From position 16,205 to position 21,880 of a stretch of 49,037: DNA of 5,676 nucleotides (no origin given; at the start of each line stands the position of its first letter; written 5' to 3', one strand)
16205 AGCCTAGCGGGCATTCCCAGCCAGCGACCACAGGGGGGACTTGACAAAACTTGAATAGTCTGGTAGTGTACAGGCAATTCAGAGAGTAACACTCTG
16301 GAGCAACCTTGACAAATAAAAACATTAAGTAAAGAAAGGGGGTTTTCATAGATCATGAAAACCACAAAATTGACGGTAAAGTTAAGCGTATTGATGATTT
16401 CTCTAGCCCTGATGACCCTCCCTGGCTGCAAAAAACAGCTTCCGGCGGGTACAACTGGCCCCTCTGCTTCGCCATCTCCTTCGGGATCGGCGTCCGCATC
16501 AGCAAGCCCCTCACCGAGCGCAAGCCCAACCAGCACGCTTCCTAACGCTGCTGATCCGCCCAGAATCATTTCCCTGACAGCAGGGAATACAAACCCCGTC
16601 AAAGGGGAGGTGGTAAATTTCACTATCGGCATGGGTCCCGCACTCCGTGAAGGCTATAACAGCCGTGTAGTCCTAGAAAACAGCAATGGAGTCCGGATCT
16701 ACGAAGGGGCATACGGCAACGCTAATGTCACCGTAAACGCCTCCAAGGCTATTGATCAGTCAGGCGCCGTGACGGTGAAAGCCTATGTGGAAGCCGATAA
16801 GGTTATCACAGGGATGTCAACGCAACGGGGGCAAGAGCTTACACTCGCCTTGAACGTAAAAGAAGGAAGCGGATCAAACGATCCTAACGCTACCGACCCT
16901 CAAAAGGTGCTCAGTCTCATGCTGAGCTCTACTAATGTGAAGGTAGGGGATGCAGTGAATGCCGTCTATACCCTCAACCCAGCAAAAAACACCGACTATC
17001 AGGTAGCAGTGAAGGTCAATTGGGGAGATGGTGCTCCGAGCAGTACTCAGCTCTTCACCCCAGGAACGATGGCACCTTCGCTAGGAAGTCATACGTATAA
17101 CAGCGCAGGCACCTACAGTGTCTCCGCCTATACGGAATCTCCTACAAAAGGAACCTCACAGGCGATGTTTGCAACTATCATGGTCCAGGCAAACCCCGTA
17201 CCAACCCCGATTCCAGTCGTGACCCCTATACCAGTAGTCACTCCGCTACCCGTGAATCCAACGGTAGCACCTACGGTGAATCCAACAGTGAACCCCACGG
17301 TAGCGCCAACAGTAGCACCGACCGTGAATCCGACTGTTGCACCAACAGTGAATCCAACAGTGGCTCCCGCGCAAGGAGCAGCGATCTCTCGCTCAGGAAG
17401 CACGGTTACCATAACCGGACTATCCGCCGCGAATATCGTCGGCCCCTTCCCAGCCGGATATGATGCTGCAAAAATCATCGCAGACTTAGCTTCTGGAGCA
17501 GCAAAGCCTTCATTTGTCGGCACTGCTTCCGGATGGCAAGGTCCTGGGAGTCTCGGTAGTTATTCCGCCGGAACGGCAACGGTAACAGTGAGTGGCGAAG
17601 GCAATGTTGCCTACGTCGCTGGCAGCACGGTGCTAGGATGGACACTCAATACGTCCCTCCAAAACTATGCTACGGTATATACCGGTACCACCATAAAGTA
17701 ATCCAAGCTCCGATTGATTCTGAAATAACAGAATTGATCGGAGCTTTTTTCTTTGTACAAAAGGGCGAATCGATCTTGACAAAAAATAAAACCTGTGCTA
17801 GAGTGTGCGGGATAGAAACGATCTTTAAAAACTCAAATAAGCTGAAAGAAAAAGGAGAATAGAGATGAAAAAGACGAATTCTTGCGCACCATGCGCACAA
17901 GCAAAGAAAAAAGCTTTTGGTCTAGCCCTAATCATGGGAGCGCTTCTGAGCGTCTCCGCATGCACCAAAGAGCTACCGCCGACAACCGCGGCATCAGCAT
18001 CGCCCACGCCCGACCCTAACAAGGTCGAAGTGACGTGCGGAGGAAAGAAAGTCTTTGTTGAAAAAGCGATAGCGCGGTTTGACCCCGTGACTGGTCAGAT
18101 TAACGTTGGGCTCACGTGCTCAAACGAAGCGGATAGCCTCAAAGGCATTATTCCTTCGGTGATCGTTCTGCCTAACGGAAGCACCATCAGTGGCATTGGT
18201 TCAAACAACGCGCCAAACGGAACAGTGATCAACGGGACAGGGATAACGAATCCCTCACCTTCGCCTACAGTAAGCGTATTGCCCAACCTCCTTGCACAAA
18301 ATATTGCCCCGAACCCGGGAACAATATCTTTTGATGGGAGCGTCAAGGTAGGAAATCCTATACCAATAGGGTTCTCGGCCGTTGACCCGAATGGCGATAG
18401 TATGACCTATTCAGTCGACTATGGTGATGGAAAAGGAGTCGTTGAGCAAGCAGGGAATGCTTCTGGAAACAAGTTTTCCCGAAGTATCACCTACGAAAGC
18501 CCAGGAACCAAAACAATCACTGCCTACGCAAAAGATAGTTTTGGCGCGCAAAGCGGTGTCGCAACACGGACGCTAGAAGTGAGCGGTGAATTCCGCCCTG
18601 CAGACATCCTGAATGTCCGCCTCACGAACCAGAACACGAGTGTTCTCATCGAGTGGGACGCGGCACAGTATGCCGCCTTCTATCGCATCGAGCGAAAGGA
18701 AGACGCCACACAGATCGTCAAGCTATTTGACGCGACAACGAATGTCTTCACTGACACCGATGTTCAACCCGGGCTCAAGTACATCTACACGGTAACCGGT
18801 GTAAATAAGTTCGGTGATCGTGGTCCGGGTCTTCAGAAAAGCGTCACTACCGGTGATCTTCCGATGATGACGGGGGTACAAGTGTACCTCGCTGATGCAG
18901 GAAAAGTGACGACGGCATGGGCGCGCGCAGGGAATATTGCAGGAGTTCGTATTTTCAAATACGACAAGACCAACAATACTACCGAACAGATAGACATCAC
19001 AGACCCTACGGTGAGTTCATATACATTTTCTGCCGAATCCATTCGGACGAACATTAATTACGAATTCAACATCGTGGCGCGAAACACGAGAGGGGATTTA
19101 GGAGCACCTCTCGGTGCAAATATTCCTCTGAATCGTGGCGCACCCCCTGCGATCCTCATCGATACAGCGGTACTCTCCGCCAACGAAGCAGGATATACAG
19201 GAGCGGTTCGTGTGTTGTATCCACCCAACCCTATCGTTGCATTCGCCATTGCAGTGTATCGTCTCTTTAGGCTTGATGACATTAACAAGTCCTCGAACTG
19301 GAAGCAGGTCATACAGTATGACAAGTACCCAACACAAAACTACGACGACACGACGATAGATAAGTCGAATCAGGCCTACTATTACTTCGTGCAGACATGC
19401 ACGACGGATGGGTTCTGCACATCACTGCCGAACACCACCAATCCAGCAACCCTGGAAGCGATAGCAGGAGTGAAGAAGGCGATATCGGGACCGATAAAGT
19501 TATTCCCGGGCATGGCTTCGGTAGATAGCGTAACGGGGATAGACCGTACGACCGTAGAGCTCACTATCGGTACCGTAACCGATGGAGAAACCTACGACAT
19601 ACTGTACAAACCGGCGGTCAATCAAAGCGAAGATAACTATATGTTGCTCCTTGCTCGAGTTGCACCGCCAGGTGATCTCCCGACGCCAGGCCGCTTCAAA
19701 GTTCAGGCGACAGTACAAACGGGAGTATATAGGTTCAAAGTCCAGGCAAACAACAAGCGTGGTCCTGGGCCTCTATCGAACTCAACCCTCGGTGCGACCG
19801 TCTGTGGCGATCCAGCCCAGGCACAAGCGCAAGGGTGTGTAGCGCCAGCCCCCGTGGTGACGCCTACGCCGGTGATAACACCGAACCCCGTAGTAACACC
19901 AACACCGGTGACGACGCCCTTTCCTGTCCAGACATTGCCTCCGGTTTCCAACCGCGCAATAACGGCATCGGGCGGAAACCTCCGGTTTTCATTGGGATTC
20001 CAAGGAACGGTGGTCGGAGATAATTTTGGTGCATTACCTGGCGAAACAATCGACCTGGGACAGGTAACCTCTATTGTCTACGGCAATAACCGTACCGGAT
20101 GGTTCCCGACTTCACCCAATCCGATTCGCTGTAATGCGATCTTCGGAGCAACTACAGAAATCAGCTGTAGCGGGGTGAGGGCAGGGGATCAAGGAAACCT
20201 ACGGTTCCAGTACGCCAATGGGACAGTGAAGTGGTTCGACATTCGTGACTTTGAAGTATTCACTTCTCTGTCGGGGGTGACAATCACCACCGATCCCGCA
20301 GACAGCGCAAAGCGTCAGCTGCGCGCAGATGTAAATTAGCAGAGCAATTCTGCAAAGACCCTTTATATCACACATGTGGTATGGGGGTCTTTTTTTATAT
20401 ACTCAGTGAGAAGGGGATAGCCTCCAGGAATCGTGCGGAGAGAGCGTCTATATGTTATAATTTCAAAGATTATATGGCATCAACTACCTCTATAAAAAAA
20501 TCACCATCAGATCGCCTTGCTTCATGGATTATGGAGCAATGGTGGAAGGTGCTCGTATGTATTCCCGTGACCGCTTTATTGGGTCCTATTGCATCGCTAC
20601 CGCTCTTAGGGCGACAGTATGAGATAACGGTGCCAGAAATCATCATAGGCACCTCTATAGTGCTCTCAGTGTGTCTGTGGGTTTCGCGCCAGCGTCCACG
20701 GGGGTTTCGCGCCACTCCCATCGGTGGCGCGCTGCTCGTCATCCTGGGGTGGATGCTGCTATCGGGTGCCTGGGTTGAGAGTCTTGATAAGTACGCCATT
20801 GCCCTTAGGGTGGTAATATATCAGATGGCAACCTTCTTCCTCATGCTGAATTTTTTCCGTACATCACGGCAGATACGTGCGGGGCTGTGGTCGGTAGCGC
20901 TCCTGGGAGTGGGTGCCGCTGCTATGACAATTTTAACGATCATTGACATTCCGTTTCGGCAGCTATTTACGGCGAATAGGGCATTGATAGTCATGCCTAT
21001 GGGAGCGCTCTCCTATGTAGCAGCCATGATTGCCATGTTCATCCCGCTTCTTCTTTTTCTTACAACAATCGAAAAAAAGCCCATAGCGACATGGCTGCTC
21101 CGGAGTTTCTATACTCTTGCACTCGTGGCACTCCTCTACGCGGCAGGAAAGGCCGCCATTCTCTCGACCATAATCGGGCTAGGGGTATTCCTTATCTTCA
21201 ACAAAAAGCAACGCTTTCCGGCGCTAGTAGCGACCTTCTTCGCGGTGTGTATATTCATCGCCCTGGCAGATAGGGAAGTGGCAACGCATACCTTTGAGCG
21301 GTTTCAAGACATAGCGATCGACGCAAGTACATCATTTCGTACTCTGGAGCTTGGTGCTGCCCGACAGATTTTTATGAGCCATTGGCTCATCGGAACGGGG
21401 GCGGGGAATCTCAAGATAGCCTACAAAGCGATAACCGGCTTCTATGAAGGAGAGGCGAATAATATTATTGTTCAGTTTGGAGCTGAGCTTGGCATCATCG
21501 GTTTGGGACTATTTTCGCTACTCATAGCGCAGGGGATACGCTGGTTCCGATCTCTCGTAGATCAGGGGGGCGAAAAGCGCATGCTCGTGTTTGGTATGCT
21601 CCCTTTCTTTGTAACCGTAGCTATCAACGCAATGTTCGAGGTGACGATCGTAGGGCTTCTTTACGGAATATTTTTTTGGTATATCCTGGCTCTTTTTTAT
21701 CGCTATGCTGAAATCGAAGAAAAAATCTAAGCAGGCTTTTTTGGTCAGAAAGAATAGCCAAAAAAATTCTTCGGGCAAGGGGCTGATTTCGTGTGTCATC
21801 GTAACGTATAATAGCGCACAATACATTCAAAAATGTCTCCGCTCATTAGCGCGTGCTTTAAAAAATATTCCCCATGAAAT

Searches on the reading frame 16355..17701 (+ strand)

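Call 35: search_protein_families(library=pfam, proteins=[window:16355-17701:+], max_evalue=0.0001)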
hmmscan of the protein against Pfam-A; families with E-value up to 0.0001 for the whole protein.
window:16355-17701:+ (448 aa): 1 family
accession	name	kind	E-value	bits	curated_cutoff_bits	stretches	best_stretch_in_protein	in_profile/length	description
PF04886.17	PT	-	6.9e-05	22.7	26.2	1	306-339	2-35/36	PT disordered repeat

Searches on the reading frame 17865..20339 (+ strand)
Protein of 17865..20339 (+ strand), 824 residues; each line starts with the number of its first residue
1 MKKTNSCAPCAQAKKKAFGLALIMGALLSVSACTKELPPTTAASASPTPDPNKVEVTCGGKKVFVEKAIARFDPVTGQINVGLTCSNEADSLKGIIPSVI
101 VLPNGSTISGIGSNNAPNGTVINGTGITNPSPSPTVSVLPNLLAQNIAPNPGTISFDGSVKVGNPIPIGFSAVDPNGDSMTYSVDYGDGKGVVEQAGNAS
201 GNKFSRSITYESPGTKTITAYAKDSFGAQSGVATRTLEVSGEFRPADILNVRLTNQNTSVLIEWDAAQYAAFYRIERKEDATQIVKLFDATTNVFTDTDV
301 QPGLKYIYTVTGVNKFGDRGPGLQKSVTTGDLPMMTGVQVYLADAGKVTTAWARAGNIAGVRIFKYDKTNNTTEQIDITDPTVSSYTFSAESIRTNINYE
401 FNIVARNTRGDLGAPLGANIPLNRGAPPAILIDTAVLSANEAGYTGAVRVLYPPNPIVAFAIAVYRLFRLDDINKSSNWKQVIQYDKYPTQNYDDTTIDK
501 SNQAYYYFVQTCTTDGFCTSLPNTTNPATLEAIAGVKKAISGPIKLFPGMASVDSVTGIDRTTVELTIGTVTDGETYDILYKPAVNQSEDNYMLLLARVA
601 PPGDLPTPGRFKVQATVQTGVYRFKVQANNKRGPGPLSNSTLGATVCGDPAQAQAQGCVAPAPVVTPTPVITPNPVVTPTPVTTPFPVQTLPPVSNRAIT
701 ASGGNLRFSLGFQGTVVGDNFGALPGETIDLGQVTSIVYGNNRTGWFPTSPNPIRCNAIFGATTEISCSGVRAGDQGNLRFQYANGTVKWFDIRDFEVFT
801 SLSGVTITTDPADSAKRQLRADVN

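Call 35: search_protein_families(library=pfam, proteins=[window:17865-20339:+], max_evalue=0.0001)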
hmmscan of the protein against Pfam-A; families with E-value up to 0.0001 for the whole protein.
window:17865-20339:+ (824 aa): 2 families
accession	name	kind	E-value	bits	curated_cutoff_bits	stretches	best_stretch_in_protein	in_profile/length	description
PF00041.27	fn3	-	2.1e-09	37.9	25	0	250-321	5-77/84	Fibronectin type III domain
PF18911.6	PKD_4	-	1.4e-06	28.7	27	1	148-239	3-85/85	PKD domain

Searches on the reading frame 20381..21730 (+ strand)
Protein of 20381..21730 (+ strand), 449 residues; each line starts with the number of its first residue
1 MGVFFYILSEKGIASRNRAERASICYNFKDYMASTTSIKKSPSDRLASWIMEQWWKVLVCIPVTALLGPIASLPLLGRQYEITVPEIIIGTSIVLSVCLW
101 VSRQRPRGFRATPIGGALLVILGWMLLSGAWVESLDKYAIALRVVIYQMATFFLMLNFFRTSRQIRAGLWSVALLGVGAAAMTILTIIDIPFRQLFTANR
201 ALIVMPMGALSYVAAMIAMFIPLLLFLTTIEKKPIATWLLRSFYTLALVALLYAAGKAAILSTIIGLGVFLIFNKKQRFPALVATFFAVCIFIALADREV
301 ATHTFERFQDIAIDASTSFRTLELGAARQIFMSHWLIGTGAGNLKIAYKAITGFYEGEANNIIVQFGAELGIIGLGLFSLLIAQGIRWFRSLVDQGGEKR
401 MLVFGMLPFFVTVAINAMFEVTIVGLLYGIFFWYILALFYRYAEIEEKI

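Call 35: search_protein_families(library=pfam, proteins=[window:20381-21730:+], max_evalue=0.0001)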
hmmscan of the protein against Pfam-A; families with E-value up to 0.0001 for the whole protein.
window:20381-21730:+ (449 aa): 1 family
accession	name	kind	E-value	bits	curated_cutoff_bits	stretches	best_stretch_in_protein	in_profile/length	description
PF04932.20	Wzy_C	-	1.2e-10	41.8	31.7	1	246-378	5-148/149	O-Antigen ligase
